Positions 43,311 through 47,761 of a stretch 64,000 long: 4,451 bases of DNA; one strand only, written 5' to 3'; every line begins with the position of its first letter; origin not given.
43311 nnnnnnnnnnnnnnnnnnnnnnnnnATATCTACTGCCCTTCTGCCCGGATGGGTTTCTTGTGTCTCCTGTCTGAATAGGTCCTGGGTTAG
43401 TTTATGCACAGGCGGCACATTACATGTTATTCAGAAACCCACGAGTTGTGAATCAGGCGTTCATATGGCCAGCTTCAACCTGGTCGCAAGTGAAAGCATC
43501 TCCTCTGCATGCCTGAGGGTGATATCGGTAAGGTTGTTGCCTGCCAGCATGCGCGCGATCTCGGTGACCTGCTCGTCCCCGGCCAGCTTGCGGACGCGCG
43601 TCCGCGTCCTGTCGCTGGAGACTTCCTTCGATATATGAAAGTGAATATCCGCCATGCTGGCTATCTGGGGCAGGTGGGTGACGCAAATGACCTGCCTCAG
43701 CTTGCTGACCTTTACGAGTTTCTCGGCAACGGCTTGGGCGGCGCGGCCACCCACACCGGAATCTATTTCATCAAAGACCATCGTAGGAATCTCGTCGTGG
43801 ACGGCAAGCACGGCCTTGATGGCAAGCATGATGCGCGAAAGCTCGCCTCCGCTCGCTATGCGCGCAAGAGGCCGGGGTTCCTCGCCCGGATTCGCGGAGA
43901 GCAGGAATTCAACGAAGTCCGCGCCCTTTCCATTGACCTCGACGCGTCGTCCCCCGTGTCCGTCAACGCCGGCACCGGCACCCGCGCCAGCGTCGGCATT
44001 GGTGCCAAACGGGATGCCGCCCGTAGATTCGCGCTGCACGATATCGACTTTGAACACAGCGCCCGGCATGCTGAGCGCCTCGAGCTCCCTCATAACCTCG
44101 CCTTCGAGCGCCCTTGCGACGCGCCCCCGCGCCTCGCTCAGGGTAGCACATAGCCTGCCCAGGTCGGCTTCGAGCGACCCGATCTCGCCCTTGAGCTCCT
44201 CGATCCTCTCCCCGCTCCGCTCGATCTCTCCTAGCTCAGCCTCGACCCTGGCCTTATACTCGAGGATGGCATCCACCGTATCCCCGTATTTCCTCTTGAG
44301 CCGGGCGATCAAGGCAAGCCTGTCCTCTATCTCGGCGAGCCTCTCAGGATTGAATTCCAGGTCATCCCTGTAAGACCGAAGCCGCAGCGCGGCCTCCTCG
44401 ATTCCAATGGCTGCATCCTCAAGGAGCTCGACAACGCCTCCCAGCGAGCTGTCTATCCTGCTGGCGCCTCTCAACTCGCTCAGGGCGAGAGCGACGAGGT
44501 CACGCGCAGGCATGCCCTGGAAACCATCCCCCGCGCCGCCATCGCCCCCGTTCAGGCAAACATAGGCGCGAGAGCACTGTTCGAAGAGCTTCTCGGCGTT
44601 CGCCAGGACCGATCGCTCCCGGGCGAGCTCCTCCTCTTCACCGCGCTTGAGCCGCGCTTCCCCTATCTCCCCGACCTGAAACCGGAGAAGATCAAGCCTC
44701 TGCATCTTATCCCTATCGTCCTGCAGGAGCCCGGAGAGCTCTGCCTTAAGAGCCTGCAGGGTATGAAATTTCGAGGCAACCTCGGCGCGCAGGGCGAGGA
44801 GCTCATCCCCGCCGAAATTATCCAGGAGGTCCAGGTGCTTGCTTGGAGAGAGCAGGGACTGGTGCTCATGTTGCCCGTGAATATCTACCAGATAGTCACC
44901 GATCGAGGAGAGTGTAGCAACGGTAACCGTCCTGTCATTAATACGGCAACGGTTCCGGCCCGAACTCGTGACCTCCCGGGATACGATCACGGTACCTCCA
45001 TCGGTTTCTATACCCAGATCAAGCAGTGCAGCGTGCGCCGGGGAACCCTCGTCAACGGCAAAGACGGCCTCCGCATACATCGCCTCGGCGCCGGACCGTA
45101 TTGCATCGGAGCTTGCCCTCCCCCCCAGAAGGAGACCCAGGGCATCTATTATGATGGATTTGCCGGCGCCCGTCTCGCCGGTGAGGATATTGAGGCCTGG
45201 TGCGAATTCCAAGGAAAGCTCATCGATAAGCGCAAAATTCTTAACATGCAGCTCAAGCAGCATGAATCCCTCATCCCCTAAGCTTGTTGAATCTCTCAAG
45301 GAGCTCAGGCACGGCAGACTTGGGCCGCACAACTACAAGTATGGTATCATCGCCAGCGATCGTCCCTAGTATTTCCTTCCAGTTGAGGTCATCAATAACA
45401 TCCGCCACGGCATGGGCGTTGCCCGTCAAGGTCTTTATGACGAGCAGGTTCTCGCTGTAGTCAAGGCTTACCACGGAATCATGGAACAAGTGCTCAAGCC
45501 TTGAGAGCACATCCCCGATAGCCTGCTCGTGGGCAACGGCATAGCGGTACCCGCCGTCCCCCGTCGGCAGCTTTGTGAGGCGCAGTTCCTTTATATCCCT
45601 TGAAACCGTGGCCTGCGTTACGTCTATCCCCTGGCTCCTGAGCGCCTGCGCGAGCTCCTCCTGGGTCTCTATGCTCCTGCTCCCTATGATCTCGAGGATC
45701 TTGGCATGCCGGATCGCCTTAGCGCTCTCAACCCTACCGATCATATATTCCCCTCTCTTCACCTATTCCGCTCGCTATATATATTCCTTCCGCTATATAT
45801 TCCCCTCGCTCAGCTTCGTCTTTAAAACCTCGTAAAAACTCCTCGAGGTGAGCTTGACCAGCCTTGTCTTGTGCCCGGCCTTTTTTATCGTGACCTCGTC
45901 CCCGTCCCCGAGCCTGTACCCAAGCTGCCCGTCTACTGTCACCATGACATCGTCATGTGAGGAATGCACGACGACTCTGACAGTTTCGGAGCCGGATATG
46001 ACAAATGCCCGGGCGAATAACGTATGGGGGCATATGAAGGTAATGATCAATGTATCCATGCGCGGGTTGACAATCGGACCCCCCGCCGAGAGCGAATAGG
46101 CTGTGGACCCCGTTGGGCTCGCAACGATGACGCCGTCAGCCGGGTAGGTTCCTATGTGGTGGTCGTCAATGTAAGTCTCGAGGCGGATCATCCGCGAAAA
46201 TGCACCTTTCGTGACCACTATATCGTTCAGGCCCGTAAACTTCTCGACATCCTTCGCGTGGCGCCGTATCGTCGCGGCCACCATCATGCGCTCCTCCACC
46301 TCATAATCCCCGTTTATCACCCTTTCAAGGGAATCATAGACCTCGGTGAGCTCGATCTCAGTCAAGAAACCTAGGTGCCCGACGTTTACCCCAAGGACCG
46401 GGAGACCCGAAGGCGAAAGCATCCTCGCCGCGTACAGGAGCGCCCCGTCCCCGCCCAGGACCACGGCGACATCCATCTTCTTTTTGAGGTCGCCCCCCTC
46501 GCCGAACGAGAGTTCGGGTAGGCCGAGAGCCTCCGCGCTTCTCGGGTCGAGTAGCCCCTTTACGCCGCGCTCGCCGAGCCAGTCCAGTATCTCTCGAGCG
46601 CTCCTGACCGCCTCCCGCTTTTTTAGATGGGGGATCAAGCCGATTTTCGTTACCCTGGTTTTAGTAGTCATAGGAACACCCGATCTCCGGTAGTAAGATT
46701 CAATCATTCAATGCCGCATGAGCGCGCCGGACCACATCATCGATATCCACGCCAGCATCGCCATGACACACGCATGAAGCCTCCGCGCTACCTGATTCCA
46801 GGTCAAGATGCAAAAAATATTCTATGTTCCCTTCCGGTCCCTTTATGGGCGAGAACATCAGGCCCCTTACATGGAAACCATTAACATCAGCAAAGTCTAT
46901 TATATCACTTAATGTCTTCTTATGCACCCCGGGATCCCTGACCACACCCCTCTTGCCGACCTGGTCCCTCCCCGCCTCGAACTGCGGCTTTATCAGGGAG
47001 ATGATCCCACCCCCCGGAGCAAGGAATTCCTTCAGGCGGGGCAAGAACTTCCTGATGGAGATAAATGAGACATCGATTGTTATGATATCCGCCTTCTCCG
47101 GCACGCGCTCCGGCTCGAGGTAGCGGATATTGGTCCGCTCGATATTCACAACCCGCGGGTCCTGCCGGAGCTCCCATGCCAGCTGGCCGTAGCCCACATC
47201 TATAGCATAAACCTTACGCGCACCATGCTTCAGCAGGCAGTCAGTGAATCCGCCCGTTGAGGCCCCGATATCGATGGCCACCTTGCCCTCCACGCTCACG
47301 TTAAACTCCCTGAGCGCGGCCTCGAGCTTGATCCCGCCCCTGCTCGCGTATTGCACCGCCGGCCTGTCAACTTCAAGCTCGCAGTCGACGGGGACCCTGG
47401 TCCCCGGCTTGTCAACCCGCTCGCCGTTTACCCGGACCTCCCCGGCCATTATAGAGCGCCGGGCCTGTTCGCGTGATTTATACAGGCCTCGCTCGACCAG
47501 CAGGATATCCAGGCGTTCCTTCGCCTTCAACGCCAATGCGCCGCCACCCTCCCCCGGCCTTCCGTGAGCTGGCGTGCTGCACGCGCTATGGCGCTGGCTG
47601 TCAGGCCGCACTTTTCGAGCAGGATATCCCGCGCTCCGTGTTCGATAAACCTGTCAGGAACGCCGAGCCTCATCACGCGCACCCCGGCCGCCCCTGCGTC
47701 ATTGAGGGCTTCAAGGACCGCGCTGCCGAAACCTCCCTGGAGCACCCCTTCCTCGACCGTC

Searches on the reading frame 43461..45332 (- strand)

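Call 79: search_protein_families(library=pfam, proteins=[window:43461-45332:-], max_evalue=0.00001)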
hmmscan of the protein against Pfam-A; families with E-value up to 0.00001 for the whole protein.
window:43461-45332:- (623 aa): 3 families
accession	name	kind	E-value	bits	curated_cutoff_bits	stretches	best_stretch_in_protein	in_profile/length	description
PF02463.25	SMC_N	-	1.5e-18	67.5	40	1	25-569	2-213/220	RecF/RecN/SMC N terminal domain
PF13476.12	AAA_23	-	5.4e-16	60.3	27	1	27-232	1-177/201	AAA domain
PF13304.12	AAA_21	-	8.6e-06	26.4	27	0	47-73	1-30/304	AAA domain, putative AbiEii toxin, Type IV TA system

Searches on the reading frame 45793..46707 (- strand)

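Call 79: search_protein_families(library=pfam, proteins=[window:45793-46707:-], max_evalue=0.00001)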
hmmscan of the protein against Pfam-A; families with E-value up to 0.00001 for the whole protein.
window:45793-46707:- (304 aa): 2 families
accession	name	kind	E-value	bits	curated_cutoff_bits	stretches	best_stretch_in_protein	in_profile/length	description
PF20143.4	NAD_kinase_C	-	2e-34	118.5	23.7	1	160-285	1-125/126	ATP-NAD kinase C-terminal domain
PF01513.26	NAD_kinase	-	8.6e-21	75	25.5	1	22-135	1-130/130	ATP-NAD kinase N-terminal domain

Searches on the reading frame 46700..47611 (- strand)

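Call 79: search_protein_families(library=pfam, proteins=[window:46700-47611:-], max_evalue=0.00001)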
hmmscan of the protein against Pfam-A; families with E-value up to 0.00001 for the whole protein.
window:46700-47611:- (303 aa): 3 families
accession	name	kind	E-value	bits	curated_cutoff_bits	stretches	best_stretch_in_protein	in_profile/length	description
PF01728.25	FtsJ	-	2.2e-47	161.7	24.1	1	88-270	1-180/181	FtsJ-like methyltransferase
PF01479.30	S4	-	5.8e-15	55.2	22.8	1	32-74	1-43/48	S4 domain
PF22421.1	SYY_C-terminal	-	1.6e-06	28.3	27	1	30-70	17-57/83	Tyrosine--tRNA ligase SYY-like C-terminal domain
